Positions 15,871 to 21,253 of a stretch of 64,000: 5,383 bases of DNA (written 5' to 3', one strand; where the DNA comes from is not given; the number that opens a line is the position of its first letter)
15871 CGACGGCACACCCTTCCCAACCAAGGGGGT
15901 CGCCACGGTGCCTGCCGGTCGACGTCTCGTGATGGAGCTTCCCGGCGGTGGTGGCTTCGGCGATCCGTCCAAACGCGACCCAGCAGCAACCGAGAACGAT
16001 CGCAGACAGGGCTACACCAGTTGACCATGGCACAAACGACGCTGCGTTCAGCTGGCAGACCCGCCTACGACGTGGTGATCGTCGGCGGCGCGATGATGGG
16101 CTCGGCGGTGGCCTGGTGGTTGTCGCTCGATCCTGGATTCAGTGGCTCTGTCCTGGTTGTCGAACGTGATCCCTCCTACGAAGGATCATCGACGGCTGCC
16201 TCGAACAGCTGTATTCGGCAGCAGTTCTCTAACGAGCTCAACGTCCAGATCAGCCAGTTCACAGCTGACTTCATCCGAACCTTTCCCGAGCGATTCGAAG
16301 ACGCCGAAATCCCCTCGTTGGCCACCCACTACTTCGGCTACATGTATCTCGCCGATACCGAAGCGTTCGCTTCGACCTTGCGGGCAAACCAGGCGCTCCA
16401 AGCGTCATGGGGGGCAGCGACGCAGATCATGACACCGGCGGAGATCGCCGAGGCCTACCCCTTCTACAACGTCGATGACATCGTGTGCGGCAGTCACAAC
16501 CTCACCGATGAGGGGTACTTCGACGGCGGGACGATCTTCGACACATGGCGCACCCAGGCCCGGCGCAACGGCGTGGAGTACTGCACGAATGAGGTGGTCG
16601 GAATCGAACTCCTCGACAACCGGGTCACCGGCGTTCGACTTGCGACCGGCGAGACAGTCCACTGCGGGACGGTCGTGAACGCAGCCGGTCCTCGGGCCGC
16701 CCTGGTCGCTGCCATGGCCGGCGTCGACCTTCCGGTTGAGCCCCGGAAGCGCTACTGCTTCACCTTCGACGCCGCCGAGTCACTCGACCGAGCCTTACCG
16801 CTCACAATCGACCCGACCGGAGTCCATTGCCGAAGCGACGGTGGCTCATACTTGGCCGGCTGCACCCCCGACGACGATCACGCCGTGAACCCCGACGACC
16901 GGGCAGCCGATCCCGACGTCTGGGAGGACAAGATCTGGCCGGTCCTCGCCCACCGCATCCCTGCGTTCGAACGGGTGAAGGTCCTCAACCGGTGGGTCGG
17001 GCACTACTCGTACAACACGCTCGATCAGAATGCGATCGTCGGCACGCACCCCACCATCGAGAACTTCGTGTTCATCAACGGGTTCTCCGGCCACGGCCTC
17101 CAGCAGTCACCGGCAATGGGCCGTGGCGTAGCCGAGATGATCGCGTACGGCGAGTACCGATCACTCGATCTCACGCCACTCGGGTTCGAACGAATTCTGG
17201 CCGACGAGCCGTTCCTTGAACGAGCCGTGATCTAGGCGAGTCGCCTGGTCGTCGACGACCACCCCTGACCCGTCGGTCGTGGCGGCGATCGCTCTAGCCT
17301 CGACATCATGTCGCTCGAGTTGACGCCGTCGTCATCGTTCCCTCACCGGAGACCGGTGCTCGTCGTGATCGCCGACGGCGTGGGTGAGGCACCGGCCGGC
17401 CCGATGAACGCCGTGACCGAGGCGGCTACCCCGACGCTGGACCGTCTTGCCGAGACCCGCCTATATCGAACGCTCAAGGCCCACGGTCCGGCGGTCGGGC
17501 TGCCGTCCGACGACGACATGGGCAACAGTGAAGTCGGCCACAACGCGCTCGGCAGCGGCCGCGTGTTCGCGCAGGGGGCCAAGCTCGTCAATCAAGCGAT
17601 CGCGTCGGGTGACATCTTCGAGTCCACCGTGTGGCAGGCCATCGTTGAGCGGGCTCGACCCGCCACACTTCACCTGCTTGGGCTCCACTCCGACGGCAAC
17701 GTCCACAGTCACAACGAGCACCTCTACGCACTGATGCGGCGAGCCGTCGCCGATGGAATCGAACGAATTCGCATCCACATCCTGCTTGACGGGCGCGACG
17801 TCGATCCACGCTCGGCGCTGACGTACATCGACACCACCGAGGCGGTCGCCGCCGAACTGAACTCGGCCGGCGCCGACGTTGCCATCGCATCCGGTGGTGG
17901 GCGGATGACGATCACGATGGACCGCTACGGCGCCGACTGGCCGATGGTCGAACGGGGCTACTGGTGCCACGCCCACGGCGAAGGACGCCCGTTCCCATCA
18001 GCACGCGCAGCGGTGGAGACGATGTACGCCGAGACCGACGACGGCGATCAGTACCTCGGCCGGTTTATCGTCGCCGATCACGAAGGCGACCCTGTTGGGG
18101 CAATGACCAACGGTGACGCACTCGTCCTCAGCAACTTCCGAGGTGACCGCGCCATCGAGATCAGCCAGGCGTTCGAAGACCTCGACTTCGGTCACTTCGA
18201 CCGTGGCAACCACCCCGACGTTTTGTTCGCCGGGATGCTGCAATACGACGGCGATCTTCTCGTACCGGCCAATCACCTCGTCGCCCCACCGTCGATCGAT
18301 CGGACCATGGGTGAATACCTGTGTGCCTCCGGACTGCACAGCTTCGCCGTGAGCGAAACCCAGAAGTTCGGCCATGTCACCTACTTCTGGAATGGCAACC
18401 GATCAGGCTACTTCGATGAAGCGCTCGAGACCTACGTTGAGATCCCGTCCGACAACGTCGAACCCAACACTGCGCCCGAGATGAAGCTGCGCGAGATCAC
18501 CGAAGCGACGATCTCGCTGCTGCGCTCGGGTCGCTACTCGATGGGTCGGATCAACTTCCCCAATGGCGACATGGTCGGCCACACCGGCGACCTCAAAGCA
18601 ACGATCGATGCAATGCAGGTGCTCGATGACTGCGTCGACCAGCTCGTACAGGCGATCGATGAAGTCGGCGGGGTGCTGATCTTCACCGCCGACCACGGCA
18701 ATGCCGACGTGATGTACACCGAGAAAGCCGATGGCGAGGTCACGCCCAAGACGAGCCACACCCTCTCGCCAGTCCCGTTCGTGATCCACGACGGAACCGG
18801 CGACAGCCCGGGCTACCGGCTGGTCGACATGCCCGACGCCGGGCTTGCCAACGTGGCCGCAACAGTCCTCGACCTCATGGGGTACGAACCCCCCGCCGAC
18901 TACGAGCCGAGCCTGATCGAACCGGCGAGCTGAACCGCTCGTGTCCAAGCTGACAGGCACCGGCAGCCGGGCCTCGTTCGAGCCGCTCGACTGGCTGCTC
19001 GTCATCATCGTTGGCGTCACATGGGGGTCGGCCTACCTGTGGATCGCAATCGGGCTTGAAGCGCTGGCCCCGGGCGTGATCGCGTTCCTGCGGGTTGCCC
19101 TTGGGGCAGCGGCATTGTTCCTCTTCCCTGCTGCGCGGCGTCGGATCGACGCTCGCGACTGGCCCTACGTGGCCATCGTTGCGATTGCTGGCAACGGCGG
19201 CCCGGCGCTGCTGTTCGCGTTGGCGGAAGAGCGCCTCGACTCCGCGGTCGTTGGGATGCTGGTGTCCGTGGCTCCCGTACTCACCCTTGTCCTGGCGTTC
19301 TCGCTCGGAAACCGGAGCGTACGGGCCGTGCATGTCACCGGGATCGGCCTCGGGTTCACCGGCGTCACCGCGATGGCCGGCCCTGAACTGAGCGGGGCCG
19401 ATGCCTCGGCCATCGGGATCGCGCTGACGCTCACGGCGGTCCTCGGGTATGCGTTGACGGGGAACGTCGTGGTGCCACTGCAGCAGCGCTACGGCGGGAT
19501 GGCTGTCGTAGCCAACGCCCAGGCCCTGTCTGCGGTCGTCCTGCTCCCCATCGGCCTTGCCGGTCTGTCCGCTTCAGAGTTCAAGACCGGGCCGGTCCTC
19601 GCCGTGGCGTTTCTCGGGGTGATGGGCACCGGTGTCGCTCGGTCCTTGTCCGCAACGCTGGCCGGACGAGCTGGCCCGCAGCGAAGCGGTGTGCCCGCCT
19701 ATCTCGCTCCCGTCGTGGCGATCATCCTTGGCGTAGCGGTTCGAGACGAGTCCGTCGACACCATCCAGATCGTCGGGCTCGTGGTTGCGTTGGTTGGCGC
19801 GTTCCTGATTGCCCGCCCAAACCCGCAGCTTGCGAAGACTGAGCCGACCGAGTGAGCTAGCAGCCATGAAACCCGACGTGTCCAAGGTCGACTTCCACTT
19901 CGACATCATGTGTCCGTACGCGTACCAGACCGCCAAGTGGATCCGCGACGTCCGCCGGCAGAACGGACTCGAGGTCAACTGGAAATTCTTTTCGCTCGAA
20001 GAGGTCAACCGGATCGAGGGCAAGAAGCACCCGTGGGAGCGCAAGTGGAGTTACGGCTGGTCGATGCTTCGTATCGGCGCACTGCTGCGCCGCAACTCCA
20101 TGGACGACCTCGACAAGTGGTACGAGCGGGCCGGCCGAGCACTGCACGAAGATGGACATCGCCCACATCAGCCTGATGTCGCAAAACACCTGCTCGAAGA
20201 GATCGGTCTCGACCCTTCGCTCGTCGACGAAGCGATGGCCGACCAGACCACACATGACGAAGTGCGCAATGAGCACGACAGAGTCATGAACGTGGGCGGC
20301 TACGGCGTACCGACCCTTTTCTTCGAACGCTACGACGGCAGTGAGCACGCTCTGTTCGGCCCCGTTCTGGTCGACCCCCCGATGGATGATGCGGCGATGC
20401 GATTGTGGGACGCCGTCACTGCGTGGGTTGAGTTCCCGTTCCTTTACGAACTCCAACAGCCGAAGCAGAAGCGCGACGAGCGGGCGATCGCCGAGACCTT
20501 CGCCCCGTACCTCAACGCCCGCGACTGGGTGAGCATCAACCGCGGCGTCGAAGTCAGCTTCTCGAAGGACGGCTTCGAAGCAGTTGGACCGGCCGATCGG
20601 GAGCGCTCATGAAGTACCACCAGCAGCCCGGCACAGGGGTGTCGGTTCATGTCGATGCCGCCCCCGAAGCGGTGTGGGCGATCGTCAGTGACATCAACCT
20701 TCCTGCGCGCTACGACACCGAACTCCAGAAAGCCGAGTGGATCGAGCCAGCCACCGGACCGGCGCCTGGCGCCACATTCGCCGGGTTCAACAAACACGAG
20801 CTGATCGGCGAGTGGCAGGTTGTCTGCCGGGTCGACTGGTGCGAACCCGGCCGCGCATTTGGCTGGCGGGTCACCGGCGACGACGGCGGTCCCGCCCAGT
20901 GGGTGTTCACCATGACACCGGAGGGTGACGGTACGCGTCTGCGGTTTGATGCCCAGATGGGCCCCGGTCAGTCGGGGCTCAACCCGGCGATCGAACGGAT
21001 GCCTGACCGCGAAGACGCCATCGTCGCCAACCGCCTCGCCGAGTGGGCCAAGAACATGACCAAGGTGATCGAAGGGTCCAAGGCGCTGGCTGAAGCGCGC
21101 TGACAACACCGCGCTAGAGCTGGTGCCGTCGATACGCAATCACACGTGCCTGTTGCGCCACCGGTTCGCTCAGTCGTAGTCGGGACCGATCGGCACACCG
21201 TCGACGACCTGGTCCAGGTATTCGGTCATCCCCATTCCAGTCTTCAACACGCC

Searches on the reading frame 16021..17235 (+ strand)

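Call 34: search_protein_families(library=pfam, proteins=[window:16021-17235:+], max_evalue=0.00001)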
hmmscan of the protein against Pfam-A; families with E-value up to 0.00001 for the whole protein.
window:16021-17235:+ (404 aa): 1 family
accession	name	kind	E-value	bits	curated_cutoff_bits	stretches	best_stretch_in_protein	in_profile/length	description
PF01266.30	DAO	-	6.4e-52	177.7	27.9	1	17-373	1-353/353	FAD dependent oxidoreductase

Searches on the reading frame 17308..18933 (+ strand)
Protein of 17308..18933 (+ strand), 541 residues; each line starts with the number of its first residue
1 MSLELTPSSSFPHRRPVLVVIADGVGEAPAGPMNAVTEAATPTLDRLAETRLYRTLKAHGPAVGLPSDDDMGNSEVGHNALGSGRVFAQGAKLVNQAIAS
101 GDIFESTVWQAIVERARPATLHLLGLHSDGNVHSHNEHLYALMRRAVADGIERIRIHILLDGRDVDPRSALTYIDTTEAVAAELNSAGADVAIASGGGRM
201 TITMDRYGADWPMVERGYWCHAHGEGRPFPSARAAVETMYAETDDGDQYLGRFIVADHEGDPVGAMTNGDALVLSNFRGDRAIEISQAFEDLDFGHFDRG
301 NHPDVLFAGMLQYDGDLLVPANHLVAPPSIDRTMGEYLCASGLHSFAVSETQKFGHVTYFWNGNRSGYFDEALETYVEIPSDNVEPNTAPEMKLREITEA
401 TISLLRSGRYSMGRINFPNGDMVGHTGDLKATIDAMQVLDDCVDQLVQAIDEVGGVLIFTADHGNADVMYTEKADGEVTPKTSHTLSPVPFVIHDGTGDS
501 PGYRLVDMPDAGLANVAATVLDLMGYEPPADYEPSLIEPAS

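Call 34: search_protein_families(library=pfam, proteins=[window:17308-18933:+], max_evalue=0.00001)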
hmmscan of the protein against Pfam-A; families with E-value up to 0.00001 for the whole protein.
window:17308-18933:+ (541 aa): 2 families
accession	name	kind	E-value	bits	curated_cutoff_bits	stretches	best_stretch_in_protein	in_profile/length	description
PF01676.23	Metalloenzyme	-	9.1e-69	232.2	24.3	1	16-527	2-251/252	Metalloenzyme superfamily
PF06415.18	iPGM_N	-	8.8e-58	195.8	27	1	94-314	1-216/217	BPG-independent PGAM N-terminus (iPGM_N)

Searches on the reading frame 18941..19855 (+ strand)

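Call 34: search_protein_families(library=pfam, proteins=[window:18941-19855:+], max_evalue=0.00001)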
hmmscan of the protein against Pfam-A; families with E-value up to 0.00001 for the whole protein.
window:18941-19855:+ (304 aa): 1 family
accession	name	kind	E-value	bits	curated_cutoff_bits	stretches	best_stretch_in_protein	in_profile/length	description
PF00892.27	EamA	-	2e-29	103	28.2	2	19-144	5-132/135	EamA-like transporter family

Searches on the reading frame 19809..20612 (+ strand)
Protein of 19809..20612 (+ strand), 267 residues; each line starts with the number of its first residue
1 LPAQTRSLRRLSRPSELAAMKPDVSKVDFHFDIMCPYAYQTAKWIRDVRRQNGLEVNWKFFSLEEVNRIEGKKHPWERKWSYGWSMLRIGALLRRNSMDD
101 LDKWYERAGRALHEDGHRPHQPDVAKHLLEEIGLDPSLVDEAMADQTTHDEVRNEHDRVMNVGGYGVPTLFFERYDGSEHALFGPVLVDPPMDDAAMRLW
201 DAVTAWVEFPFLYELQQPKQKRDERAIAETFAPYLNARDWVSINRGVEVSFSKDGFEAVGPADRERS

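Call 34: search_protein_families(library=pfam, proteins=[window:19809-20612:+], max_evalue=0.00001)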
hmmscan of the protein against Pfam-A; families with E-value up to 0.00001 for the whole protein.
window:19809-20612:+ (267 aa): 2 families
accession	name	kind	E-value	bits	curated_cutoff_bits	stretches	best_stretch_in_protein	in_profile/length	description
PF22234.2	Rv2466c-like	-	2e-24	87.2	27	1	34-216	1-179/180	Mycothiol-dependent nitroreductase Rv2466c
PF01323.26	DSBA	-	1.9e-15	57.6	25.6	1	27-184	2-179/191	DSBA-like thioredoxin domain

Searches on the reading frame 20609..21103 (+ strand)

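Call 34: search_protein_families(library=pfam, proteins=[window:20609-21103:+], max_evalue=0.00001)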
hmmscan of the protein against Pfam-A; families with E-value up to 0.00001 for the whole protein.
window:20609-21103:+ (164 aa): 1 family
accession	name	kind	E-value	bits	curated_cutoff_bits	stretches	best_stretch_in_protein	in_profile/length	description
PF10604.15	Polyketide_cyc2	-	1.1e-14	55.4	27.4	1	11-122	6-111/142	Polyketide cyclase / dehydrase and lipid transport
